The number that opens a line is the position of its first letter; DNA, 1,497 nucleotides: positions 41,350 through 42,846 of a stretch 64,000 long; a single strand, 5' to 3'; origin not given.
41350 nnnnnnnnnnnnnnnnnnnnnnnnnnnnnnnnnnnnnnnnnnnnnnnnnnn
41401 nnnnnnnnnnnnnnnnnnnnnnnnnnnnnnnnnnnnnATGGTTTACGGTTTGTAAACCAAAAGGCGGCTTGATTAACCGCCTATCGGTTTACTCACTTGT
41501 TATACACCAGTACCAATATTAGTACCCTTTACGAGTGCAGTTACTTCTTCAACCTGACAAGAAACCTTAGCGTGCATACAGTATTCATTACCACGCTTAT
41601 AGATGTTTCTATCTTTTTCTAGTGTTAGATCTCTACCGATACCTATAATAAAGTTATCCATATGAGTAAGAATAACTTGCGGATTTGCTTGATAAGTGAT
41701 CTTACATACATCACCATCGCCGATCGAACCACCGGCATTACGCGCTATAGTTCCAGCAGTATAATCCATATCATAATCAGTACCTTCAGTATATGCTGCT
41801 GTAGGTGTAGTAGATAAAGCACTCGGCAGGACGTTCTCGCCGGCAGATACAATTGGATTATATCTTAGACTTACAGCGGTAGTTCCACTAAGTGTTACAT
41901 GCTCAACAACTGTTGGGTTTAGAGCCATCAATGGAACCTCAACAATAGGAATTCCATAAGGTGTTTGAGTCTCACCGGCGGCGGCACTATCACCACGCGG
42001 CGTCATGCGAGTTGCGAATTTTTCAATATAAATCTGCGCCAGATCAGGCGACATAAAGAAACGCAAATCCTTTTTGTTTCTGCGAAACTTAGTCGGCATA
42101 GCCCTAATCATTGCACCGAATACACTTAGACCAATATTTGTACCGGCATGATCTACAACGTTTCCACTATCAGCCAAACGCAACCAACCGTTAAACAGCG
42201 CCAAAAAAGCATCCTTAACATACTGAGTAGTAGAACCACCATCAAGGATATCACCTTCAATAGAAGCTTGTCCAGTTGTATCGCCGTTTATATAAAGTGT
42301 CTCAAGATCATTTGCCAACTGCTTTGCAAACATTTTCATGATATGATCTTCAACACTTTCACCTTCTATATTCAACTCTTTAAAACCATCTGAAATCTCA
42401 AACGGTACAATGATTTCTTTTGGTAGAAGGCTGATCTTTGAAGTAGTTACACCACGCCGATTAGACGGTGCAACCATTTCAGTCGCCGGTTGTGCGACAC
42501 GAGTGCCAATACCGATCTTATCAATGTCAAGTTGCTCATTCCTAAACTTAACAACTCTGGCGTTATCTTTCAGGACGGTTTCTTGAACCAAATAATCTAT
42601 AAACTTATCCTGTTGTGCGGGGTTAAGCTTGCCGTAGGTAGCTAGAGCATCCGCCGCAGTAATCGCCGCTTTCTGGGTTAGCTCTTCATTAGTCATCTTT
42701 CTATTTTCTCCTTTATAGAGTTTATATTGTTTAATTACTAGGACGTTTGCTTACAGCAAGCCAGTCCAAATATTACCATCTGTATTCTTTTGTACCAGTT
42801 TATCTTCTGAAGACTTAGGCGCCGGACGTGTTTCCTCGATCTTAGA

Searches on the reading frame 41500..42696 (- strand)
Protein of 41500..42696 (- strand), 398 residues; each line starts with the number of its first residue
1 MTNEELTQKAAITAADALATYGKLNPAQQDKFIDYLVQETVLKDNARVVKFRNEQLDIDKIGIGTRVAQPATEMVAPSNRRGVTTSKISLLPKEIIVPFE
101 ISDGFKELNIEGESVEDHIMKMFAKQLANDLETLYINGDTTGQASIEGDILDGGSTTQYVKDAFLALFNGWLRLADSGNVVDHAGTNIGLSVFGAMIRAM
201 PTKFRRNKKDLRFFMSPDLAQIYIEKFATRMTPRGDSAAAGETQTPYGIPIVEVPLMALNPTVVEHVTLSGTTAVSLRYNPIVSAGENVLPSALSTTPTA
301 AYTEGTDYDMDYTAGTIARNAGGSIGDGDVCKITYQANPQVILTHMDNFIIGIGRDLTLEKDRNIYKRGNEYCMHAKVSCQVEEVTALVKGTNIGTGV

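Call 34: search_protein_families(library=phrogs, proteins=[window:41500-42696:-], max_evalue=0.00001)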
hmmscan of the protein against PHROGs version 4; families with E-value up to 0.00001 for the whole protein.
window:41500-42696:- (398 aa): 1 family
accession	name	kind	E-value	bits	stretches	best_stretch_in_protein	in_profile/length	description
phrog_1623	-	head and packaging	4e-76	257.2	1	1-394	3-303/305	virion structural protein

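Call 36: search_dna_similar(query=window:41500-42696:-, collection=phages, mode=protein, max_rows=15)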
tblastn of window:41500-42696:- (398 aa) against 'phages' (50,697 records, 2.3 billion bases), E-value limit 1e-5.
Records with a match: 229; places in all: 229; records where one place covers at least 80% of the query: 30.
Best place of each record, by identity: <60% 229.
By first word of the organism name: Streptomyces 127; Vibrio 32; Pseudomonas 12; Clostridium 10; Rhodococcus 9; Bacillus 7; Rhizobium 6; Rhodobacter 5; Stenotrophomonas 4; Methanobacterium 4; and 7 more.
By host as written in the record: Streptomyces griseus ATCC 10137 52; Streptomyces lividans JI 1326 29; - 14; Streptomyces viridochromogenes DSM40736 12; Streptomyces sanglieri UNT16F27A 9; Streptomyces mirabilis NRRL B-2400 7; Streptomyces griseofuscus ATCC 23916 7; Clostridium perfringens 7; and 53 more.
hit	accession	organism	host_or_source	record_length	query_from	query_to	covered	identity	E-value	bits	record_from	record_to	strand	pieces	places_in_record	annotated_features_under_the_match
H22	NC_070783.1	Streptomyces phage Faust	Streptomyces lividans JI 1326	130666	1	394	99%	30.3%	6e-37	148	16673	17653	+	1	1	27: virion structural protein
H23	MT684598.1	Streptomyces phage Faust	Streptomyces lividans JI 1326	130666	1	394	99%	30.3%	6e-37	148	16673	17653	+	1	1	27: major capsid protein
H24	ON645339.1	Streptomyces phage Sham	Streptomyces griseus ATCC 10137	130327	1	394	99%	30.2%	2e-37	150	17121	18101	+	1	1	25: major capsid protein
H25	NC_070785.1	Streptomyces phage Wakanda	Streptomyces sanglieri UNT16F27A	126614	1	388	97%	29.9%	6e-33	137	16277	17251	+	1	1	23: virion structural protein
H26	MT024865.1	Streptomyces phage Wakanda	Streptomyces sanglieri UNT16F27A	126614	1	388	97%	29.9%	6e-33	137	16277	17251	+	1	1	23: major capsid protein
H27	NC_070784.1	Streptomyces phage TunaTartare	Streptomyces mirabilis NRRL B-2400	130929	1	394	99%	29.4%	1e-36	147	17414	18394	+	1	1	26: virion structural protein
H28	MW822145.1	Streptomyces phage TunaTartare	Streptomyces mirabilis NRRL B-2400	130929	1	394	99%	29.4%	1e-36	147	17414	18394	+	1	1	26: major capsid protein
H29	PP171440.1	Streptomyces phage DekoNeimoidia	soil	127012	1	388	97%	29.3%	2e-35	144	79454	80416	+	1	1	record has no annotation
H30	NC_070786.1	Streptomyces phage Muntaha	Streptomyces sanglieri UNT16F27A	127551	1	388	97%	29.0%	2e-32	135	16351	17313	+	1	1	23: virion structural protein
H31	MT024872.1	Streptomyces phage Muntaha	Streptomyces sanglieri UNT16F27A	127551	1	388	97%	29.0%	2e-32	135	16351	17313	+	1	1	23: major capsid protein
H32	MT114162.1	Streptomyces phage Moab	Streptomyces griseofuscus ATCC 23916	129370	24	394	93%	29.9%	3e-37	149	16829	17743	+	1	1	28: major capsid protein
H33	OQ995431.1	Streptomyces phage Patelgo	Streptomyces mirabilis NRRL B-2400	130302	24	394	93%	29.9%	3e-37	149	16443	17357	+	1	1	28: major capsid protein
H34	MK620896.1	Streptomyces phage Circinus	Streptomyces griseofuscus ATCC 23916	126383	1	388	97%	28.5%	7e-36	145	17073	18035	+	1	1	25: major capsid protein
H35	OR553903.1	Streptomyces phage Phredrick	Streptomyces griseus ATCC 10137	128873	24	394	93%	29.6%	7e-37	148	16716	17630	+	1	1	29: major capsid protein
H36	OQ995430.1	Streptomyces phage Kenrey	Streptomyces griseus ATCC 10137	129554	24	394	93%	29.6%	7e-37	148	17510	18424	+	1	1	31: major capsid protein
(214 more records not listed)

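Call 80: find_related_loci(query=window:41500-42696:-, collection=genome_contigs, flank=2000)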
Query window:41500-42696:- (398 aa) in genome_contigs; peptide patterns used: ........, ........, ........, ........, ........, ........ (x = any residue, [..] = any of these).
61 stretches matched a pattern, but none encodes a relative of the query by tblastn (E <= 1e-3).
